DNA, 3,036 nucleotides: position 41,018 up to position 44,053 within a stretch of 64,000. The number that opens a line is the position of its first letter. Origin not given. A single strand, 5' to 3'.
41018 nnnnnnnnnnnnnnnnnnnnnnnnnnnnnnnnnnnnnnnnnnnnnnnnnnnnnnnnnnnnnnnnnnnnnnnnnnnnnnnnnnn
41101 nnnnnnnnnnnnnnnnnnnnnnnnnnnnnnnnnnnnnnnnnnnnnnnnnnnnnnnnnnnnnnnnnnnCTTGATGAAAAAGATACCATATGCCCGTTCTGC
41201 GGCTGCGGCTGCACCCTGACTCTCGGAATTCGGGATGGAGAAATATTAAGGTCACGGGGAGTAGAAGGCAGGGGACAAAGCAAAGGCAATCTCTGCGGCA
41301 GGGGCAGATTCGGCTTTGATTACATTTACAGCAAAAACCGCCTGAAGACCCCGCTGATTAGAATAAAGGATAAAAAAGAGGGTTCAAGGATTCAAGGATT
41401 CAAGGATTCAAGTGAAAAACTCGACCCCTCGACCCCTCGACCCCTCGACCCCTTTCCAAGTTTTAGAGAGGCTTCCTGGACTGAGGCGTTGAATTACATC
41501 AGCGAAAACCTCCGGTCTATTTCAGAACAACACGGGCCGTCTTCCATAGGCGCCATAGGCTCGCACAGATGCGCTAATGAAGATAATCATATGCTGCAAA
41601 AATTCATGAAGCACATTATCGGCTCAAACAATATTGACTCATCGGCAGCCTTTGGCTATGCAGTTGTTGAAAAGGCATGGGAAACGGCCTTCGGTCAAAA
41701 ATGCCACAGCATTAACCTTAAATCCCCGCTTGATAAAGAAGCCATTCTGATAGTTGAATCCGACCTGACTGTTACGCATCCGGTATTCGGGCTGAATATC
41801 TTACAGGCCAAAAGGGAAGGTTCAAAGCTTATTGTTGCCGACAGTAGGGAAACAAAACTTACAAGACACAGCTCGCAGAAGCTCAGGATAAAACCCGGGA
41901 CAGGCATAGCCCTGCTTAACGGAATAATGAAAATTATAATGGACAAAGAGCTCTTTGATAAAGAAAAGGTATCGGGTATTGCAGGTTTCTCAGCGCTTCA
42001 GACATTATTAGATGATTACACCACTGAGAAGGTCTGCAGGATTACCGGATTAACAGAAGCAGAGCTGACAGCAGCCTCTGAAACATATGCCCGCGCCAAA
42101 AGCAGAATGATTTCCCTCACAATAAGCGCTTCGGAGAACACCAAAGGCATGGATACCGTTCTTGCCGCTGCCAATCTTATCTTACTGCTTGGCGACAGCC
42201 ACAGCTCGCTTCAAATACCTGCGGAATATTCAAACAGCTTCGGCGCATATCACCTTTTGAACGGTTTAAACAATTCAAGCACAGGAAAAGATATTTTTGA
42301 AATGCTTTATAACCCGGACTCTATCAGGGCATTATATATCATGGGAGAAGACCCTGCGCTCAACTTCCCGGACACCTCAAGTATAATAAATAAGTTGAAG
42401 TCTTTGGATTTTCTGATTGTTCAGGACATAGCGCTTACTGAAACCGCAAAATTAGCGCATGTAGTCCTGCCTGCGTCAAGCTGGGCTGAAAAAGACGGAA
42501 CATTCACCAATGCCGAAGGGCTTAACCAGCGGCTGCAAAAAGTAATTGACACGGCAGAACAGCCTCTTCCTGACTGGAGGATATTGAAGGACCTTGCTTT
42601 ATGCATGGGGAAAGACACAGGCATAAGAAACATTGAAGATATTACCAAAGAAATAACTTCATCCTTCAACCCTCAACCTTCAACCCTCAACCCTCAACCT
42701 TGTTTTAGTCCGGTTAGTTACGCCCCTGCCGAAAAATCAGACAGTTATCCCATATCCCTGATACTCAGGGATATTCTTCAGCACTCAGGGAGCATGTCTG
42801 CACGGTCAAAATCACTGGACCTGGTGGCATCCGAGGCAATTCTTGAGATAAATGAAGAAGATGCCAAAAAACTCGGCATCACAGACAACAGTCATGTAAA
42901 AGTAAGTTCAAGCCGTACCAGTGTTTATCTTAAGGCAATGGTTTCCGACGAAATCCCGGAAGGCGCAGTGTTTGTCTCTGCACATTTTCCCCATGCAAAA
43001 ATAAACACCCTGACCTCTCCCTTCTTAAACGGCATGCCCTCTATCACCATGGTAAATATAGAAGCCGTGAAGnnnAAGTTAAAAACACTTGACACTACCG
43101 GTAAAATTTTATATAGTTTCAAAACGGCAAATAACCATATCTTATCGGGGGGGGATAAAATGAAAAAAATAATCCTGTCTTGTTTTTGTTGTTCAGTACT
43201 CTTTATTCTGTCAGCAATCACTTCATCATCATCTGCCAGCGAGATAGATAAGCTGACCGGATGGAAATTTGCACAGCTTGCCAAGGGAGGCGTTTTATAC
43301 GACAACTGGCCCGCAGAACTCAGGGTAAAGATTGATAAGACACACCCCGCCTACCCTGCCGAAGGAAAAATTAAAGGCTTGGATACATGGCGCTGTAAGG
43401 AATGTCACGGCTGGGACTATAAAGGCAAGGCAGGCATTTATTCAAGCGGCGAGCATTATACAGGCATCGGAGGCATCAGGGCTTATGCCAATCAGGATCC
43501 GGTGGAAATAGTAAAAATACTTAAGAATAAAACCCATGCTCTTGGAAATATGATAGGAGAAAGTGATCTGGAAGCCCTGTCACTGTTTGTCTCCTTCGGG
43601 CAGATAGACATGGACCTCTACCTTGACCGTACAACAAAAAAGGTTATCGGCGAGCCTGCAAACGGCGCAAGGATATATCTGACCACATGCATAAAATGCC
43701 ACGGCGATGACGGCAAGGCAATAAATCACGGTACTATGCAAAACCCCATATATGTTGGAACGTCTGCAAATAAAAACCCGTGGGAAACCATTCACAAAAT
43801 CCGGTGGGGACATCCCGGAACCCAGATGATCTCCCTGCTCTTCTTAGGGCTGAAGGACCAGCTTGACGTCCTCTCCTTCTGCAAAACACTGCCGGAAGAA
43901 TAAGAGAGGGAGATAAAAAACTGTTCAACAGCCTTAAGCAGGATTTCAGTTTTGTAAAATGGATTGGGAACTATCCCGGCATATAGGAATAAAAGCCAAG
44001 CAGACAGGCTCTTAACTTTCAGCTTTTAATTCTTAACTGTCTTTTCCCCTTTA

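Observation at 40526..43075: Degenerate FdhA paralog without the Mo-coordinating Sec/Cys: a NuoG-like pseudo-enzyme in a regulated NuoEF module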

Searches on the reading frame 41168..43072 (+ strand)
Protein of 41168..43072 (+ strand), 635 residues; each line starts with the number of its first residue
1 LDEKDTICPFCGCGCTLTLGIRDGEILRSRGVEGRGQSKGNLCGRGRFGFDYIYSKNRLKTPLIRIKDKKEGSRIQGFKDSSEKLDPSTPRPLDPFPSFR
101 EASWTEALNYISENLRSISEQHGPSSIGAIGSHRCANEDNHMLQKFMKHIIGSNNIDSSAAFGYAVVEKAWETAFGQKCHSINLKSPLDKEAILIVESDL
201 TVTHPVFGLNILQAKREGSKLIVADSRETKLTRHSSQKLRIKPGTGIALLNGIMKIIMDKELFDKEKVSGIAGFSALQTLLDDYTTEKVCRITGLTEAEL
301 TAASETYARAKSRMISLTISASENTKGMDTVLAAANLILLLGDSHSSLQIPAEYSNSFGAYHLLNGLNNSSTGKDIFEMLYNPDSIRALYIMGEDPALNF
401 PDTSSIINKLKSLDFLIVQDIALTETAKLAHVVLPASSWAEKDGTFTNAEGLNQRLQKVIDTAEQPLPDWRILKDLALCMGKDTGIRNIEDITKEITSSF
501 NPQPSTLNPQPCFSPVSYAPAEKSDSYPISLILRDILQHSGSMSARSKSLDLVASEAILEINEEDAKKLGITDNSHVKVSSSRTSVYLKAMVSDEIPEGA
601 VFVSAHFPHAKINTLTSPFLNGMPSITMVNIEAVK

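Call 37: search_protein_representatives(protein=window:41168-43072:+)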
Query: 635 residues. Proteins with E-value up to 0.001 (for the whole library): 13723; up to 1e-10: 5181; up to 1e-30: 849. The best 150 are listed.
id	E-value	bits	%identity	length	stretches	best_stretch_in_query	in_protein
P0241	2.4e-216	736.4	66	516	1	121-635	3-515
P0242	1.1e-158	546.0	47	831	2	100-633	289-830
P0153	2.4e-134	465.6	38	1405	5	101-621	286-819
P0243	2.1e-119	416.2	41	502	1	141-633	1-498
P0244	1.4e-103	364.0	45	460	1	98-537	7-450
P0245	6.1e-100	351.9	38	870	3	98-361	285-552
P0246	9.8e-98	344.7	39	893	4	100-357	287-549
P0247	1.2e-97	344.3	40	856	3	99-359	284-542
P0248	1.5e-96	340.7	43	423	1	222-634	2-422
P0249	1.5e-93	330.9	40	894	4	98-343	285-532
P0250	4.6e-92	325.9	39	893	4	100-345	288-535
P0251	3.0e-90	320.0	37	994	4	99-343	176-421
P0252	3.7e-90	319.6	37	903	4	101-343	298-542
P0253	2.2e-87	310.5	37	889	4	101-360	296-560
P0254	1.4e-86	307.8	35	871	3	101-361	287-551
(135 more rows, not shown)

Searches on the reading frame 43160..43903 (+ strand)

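Call 5: search_protein_families(library=pfam, proteins=[window:43160-43903:+])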
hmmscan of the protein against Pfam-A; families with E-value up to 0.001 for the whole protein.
window:43160-43903:+ (247 aa): 2 families
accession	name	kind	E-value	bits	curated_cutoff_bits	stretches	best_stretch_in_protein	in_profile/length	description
PF00034.26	Cytochrom_C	-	4.7e-08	34.7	21.3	0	167-204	2-37/90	Cytochrome c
PF13442.11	Cytochrome_CBB3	-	1.5e-06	28.9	27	1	165-215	2-42/68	Cytochrome C oxidase, cbb3-type, subunit III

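Call 31: search_protein_families(library=ncbifam, proteins=[window:43160-43903:+], max_evalue=0.00001)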
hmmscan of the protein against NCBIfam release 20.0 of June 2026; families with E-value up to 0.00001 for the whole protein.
window:43160-43903:+ (247 aa): 0 families
